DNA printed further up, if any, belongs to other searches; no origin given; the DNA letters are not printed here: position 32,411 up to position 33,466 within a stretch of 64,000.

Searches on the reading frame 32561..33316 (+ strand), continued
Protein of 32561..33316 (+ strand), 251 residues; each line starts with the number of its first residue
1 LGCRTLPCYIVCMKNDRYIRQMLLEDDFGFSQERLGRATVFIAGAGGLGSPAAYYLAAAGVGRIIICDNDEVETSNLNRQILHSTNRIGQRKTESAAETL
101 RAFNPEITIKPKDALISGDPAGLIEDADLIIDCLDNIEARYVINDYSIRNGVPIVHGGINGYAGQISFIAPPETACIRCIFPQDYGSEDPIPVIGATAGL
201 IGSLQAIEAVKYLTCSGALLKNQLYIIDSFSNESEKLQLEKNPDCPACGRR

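Call 27: find_encoding_contigs(protein=P0183, flank=5000, max_places=2)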
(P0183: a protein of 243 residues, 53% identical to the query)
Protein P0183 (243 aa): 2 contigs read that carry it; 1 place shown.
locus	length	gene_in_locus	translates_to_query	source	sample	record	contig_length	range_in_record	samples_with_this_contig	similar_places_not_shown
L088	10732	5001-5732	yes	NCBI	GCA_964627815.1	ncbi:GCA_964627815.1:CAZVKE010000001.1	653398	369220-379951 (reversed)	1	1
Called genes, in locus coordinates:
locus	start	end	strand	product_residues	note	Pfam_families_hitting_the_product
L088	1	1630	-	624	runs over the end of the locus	PF00672:HAMP (weak), PF01590:GAF (faint), PF13487:HD_5, PF01966:HD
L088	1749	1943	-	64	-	PF06289:FlbD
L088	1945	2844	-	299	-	PF01973:MptE-like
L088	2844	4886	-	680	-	-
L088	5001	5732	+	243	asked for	PF00899:ThiF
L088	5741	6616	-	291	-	PF00126:HTH_1, PF03466:LysR_substrate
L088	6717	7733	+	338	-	PF03601:Cons_hypoth698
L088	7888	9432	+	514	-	PF00015:MCPsignal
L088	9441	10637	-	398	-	PF00108:Thiolase_N, PF00109:ketoacyl-synt (weak), PF02803:Thiolase_C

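Call 37: find_encoding_contigs(protein=P0122, flank=5000, max_places=2)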
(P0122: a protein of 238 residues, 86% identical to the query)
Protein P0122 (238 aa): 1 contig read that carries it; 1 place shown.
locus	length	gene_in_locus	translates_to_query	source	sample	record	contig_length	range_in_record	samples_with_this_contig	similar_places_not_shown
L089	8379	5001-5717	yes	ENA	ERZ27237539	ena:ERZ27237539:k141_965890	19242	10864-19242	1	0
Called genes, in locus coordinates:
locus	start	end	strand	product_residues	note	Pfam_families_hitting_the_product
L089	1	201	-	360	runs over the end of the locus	PF00248:Aldo_ket_red, PF12797:Fer4_2 (faint), PF13183:Fer4_8 (weak)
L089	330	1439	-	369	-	PF01926:MMR_HSR1, PF02421:FeoB_N (weak), PF06071:YchF-GTPase_C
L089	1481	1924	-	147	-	PF02681:DUF212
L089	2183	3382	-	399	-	PF00175:NAD_binding_1, PF00111:Fer2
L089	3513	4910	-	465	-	PF00070:Pyr_redox (faint), PF00890:FAD_binding_2 (weak), PF01134:GIDA (faint), PF01266:DAO, PF01593:Amino_oxidase, PF03486:HI0933_like (faint), PF12831:FAD_oxidored, PF13450:NAD_binding_8, +1 more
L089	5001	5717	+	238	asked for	PF00899:ThiF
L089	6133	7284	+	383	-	PF13784:Fic_N, PF02661:Fic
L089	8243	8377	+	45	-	?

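Call 44: search_solved_structures(query=window:32597-33316:+, max_evalue=1e-20, show_alignments=3)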
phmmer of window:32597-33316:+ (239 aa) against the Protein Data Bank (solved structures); distinct sequences matched with E-value up to 1e-20: 7.
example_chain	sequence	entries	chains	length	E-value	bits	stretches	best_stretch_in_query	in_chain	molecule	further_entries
1zud_1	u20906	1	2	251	1.6e-42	149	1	5-237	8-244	Adenylyltransferase thiF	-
1zfn_A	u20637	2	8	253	1.6e-42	149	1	5-237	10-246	Adenylyltransferase thiF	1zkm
1jw9_B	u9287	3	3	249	2.5e-41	145.2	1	5-238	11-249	MOLYBDOPTERIN BIOSYNTHESIS MOEB PROTEIN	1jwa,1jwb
6z6s_DDD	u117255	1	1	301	3e-32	115.5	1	4-202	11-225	Adenylyltransferase and sulfurtransferase uba4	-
6yuc_D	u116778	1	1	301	3e-32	115.5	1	4-202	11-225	Adenylyltransferase and sulfurtransferase uba4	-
6yub_B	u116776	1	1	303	8.9e-32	113.9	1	4-202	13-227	Adenylyltransferase and sulfurtransferase uba4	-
6yub_A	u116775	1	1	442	2.4e-31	112.5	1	4-202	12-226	Adenylyltransferase and sulfurtransferase uba4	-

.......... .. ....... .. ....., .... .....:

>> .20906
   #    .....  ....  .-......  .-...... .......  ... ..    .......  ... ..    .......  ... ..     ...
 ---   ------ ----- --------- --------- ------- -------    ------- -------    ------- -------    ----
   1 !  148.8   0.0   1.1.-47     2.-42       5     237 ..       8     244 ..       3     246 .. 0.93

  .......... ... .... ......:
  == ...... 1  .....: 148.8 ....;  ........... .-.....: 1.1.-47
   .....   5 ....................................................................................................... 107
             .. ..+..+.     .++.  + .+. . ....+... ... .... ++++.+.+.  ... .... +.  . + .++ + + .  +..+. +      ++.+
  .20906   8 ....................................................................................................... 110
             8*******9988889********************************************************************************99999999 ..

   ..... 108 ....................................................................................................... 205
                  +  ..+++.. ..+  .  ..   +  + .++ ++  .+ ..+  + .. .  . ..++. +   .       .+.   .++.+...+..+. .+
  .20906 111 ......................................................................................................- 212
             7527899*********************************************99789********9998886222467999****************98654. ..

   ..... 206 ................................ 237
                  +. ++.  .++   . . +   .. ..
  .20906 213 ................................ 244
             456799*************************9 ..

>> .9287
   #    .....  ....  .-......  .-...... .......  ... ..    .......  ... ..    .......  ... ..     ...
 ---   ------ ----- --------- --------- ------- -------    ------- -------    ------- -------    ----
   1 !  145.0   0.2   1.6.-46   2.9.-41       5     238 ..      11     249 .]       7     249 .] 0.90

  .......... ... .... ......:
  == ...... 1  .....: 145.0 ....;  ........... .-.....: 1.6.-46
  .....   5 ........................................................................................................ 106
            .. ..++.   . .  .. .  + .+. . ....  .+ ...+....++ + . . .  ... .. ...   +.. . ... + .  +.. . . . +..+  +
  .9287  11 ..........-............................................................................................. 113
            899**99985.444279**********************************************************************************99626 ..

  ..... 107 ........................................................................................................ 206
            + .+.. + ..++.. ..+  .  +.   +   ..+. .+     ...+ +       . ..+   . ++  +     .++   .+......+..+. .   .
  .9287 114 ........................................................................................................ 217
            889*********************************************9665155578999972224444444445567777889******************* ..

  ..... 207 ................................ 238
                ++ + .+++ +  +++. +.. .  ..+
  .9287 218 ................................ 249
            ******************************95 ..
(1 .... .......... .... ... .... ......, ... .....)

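Call 47: search_protein_families(library=padloc, proteins=[window:32597-33316:+], max_evalue=0.01)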
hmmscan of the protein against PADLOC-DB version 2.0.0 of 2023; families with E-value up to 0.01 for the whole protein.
window:32597-33316:+ (239 aa): 33 families (the best 25 are shown)
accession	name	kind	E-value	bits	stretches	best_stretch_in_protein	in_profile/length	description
PDLC00829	E1-E2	-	3.2e-21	74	1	21-185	167-338/426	E1-E2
PDLC00836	E1-E2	-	3.2e-20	70.3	1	20-144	336-465/602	E1-E2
PDLC00847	E1-E2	-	2.6e-18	63.7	1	21-147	282-409/523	E1-E2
PDLC00856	E1-E2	-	1.4e-17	61.4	1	26-145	323-445/573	E1-E2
PDLC00857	E1-E2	-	9.3e-17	58.7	1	25-121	346-440/589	E1-E2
PDLC00848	E1-E2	-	6e-15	52.5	1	20-121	369-472/607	E1-E2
PDLC00843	E1-E2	-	1.1e-14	51.8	1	20-169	313-466/575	E1-E2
PDLC00837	E1-E2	-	1.6e-14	51.6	1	20-180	320-490/593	E1-E2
PDLC00842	E1-E2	-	8.2e-14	49.2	1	22-171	302-458/549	E1-E2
PDLC00828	E1-E2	-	8.4e-14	49.6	1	21-167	171-322/431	E1-E2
PDLC00855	E1-E2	-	2.6e-13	47.9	1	20-147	297-431/579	E1-E2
PDLC00832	E1-E2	-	3.6e-13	46.6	1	9-119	322-434/588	E1-E2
PDLC00844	E1-E2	-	6.9e-13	46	1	18-143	269-396/489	E1-E2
PDLC00840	E1-E2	-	2.6e-12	44.6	1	19-140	207-331/458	E1-E2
PDLC00839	E1-E2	-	3e-12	43.6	1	19-122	364-469/602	E1-E2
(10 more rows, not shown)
